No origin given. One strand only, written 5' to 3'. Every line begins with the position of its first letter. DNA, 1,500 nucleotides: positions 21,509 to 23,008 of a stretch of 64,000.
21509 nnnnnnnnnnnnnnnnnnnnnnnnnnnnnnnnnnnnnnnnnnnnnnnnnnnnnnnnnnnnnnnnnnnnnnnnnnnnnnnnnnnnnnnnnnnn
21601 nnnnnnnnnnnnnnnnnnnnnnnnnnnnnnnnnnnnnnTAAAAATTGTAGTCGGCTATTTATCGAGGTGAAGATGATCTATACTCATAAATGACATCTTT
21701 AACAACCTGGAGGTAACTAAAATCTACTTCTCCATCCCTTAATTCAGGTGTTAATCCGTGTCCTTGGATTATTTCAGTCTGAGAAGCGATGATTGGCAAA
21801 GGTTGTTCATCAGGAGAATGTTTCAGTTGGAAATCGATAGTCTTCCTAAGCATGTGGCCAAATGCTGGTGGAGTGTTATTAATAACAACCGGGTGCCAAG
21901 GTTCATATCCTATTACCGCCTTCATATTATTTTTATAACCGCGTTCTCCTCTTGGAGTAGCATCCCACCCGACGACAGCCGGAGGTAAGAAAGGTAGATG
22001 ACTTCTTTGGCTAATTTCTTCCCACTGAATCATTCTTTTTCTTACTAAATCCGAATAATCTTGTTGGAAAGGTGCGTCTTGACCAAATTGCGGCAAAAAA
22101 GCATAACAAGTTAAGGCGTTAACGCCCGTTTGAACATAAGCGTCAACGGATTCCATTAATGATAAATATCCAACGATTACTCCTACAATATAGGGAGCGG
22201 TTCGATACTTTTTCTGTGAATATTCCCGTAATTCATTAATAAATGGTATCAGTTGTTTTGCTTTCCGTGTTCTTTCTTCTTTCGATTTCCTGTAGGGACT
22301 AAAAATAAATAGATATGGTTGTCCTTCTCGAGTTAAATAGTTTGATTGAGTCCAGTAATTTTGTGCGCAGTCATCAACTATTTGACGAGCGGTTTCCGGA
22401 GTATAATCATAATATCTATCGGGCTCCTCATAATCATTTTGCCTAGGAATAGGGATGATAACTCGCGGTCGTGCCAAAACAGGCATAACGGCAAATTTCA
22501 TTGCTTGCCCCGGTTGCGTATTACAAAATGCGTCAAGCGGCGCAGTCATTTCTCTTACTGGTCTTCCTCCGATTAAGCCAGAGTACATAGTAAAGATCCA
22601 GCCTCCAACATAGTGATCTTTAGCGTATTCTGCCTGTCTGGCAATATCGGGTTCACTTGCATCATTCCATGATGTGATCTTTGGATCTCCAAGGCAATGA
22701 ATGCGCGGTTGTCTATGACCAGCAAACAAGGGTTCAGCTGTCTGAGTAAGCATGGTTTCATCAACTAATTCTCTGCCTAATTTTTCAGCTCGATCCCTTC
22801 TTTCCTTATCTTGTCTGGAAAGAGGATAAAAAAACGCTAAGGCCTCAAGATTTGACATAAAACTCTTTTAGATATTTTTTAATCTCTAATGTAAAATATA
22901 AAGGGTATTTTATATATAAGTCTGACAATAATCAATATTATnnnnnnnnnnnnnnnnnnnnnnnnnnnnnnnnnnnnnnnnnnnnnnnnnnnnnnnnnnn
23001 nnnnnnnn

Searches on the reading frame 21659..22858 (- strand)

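Call 3: search_protein_families(library=ncbifam, proteins=[window:21659-22858:-], max_evalue=0.01)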
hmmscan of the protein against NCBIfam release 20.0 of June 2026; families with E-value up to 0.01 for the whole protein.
window:21659-22858:- (399 aa): 0 families

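Call 4: search_protein_families(library=pfam, proteins=[window:21659-22858:-], max_evalue=0.01)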
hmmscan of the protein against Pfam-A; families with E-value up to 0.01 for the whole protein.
window:21659-22858:- (399 aa): 1 family
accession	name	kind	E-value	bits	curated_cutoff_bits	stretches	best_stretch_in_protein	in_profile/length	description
PF14307.12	Glyco_tran_WbsX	-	6.2e-08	32.9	25.1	1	152-377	130-344/350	Glycosyltransferase WbsX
